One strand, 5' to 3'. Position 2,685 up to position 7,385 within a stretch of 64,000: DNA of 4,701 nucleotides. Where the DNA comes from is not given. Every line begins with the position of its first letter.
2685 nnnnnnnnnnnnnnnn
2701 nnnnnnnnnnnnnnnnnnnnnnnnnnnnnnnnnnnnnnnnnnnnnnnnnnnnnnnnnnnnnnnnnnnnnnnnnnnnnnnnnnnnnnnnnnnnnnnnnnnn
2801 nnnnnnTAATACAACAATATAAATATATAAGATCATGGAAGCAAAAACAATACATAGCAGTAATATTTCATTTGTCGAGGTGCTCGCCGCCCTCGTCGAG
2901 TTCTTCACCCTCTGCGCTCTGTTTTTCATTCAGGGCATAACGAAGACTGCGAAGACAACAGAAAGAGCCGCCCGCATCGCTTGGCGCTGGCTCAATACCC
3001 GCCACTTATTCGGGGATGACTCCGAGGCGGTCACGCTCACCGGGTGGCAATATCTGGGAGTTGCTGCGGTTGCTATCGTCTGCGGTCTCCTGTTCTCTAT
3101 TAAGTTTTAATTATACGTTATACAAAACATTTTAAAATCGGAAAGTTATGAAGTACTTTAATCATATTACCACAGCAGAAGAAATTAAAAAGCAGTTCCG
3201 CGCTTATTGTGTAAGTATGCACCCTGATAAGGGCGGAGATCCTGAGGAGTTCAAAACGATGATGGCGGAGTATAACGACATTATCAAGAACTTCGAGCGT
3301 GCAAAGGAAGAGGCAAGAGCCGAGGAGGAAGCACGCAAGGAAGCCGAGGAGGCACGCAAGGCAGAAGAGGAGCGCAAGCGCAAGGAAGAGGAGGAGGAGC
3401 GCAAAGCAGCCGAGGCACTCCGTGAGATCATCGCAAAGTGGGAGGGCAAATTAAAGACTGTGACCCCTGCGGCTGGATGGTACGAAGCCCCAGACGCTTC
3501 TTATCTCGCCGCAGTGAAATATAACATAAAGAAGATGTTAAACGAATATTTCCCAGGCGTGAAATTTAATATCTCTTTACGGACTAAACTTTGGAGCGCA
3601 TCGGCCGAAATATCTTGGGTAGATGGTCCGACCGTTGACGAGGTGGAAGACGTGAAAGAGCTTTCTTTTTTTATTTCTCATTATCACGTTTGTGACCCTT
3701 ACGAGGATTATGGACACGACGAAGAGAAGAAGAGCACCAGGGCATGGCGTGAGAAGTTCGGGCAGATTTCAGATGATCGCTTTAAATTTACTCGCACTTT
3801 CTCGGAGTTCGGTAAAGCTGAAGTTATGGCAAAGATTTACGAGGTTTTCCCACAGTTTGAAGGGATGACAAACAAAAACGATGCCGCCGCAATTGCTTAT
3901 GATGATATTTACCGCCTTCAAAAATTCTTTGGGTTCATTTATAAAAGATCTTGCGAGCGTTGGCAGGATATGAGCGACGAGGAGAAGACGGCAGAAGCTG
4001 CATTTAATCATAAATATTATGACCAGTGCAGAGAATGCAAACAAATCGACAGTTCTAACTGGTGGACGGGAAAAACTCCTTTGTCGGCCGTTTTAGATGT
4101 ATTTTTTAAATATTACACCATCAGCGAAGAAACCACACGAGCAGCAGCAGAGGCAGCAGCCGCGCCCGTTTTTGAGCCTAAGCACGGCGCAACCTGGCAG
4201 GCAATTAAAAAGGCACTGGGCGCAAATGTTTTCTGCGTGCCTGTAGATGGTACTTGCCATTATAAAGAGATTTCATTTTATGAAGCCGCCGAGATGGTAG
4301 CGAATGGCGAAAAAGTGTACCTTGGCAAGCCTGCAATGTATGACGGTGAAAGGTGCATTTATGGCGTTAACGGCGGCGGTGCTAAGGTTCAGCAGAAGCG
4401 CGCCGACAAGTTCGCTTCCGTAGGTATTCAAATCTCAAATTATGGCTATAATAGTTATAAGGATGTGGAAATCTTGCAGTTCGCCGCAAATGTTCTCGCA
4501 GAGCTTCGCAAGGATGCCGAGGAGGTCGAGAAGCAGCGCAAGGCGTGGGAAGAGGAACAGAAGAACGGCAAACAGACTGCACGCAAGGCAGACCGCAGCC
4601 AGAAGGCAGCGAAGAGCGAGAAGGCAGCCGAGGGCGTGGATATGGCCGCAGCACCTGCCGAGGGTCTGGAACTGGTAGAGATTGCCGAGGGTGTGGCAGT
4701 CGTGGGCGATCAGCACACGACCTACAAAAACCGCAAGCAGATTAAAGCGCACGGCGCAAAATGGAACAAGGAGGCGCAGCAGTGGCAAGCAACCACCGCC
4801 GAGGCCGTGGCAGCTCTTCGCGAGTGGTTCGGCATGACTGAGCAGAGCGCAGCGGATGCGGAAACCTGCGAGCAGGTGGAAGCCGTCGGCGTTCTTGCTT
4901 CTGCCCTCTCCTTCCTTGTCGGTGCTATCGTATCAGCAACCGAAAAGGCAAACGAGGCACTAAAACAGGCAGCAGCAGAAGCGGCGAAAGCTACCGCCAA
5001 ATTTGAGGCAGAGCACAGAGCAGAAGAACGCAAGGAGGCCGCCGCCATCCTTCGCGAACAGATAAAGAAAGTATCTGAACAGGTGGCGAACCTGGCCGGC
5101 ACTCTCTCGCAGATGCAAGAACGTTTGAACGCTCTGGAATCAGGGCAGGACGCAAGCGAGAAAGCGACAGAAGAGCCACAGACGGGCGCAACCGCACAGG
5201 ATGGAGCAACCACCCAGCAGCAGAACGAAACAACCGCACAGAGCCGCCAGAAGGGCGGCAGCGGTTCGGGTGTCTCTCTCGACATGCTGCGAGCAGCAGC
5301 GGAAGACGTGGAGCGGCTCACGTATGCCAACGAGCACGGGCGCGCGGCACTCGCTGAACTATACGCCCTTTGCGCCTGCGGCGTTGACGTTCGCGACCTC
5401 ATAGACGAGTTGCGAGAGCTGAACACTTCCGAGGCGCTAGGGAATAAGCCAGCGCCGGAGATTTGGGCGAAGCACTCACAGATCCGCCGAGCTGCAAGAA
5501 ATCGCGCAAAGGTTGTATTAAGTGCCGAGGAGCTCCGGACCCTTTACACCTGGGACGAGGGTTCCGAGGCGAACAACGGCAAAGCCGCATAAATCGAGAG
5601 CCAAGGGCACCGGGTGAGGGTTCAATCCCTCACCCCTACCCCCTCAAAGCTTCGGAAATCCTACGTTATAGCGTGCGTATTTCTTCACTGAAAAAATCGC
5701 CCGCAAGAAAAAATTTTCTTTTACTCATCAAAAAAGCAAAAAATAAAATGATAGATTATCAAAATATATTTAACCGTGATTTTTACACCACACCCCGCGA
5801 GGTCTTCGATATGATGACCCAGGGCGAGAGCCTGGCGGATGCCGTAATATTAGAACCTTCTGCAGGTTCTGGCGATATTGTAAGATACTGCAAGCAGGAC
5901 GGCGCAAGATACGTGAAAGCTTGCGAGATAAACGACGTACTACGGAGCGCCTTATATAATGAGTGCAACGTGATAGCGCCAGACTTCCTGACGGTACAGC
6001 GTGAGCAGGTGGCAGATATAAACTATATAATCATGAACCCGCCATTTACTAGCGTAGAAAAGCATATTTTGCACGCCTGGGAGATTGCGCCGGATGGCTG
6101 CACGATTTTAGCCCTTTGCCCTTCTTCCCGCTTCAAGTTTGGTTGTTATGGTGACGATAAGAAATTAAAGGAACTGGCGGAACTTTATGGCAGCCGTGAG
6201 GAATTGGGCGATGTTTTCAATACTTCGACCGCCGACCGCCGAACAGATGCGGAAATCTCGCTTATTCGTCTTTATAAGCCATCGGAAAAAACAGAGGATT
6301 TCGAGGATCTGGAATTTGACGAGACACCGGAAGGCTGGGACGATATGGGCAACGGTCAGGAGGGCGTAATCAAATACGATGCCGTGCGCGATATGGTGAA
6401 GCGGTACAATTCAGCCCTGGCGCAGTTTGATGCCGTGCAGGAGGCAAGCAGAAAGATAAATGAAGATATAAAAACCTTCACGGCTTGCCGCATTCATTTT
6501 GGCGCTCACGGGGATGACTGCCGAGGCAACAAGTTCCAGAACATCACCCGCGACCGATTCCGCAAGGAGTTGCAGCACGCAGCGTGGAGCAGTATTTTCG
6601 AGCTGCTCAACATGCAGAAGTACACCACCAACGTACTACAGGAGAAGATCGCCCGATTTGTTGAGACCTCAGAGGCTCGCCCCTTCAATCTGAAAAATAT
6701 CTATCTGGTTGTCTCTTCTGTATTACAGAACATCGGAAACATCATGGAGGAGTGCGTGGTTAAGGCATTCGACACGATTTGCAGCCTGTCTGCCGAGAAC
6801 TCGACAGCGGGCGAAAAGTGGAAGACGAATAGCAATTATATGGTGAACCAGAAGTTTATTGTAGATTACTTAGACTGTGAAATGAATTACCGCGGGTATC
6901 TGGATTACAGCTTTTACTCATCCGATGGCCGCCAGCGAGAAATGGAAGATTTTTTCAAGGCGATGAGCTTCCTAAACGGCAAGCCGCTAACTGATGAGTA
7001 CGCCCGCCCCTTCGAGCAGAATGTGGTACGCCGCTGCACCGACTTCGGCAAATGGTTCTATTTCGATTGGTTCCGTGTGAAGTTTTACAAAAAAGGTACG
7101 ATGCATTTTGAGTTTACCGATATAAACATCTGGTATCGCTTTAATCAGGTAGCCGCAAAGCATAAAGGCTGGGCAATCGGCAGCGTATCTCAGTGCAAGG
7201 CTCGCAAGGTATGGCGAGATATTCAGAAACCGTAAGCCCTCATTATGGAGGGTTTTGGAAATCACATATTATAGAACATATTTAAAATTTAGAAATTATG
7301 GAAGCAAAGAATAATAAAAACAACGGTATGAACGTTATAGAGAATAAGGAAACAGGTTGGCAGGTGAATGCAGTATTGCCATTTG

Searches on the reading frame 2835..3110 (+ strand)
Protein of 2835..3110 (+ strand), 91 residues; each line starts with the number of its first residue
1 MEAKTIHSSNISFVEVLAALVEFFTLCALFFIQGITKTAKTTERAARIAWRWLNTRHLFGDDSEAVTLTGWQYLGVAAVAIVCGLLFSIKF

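Call 42: search_protein_families(library=pfam, proteins=[window:2835-3110:+], max_evalue=0.01)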
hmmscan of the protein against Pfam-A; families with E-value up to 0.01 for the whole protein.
window:2835-3110:+ (91 aa): 1 family
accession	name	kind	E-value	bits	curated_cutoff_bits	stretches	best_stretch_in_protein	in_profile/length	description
PF11466.13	Doppel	-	0.0018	18.3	25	1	74-88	5-19/30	Prion-like protein Doppel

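Call 61: search_protein_families(library=ncbifam, proteins=[window:2835-3110:+], max_evalue=0.01)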
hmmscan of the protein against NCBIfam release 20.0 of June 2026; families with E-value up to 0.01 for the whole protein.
window:2835-3110:+ (91 aa): 0 families

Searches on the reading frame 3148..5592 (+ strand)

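Call 9: search_protein_families(library=phrogs, proteins=[window:3148-5592:+], max_evalue=0.001)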
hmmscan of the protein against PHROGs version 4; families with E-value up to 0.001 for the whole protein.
window:3148-5592:+ (814 aa): 2 families
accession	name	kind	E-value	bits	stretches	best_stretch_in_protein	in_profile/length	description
phrog_15863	-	unknown function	2.3e-11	44.6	1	1-65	147-213/312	-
phrog_15549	-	unknown function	6.2e-06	27.1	1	127-230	19-113/172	-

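Call 10: search_protein_families(library=pfam, proteins=[window:3148-5592:+], max_evalue=0.001)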
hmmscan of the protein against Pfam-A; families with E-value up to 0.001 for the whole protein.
window:3148-5592:+ (814 aa): 2 families
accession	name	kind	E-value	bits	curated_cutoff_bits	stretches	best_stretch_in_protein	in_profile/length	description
PF18847.6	LPD29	-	2.2e-07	31.9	27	1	126-179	9-48/93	Large polyvalent protein associated domain 29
PF00226.36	DnaJ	-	0.00029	21.3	27.8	0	8-38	12-46/63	DnaJ domain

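Call 61: search_protein_families(library=ncbifam, proteins=[window:3148-5592:+], max_evalue=0.01)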
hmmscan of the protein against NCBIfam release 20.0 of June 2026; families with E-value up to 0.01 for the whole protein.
window:3148-5592:+ (814 aa): 0 families

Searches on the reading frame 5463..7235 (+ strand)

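Call 9: search_protein_families(library=phrogs, proteins=[window:5463-7235:+], max_evalue=0.001)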
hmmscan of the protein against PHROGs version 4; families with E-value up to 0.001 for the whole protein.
window:5463-7235:+ (590 aa): 10 families
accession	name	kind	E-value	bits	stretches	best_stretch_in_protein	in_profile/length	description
phrog_32703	-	unknown function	1.8e-133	446.8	1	99-574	3-475/480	-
phrog_31814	-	other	3.5e-23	82.7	1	98-192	2-94/95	DNA methyltransferase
phrog_6263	-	other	1e-18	68.3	1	106-223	393-511/548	DNA methyltransferase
phrog_9133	-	unknown function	9.3e-17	61.1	1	89-256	721-892/1259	-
phrog_799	-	other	1.8e-13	51.5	1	105-216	212-314/458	DNA methyltransferase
phrog_11358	-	unknown function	2.8e-12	45.4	1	68-226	1812-1967/3431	-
phrog_15406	-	other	4.6e-10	38.2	1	89-280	1235-1425/2789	DNA methyltransferase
phrog_9793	-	unknown function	3.4e-07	29.9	1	89-268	590-767/772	-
phrog_22901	-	unknown function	9.3e-07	27.5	1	90-273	616-803/1394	-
phrog_10691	-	unknown function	0.00036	18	1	105-221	2357-2477/3925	-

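Call 10: search_protein_families(library=pfam, proteins=[window:5463-7235:+], max_evalue=0.001)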
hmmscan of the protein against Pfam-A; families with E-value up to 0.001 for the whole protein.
window:5463-7235:+ (590 aa): 1 family
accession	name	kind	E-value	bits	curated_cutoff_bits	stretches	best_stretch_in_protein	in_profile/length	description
PF13708.11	DUF4942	-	6.2e-31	108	25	1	368-570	2-190/190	Domain of unknown function (DUF4942)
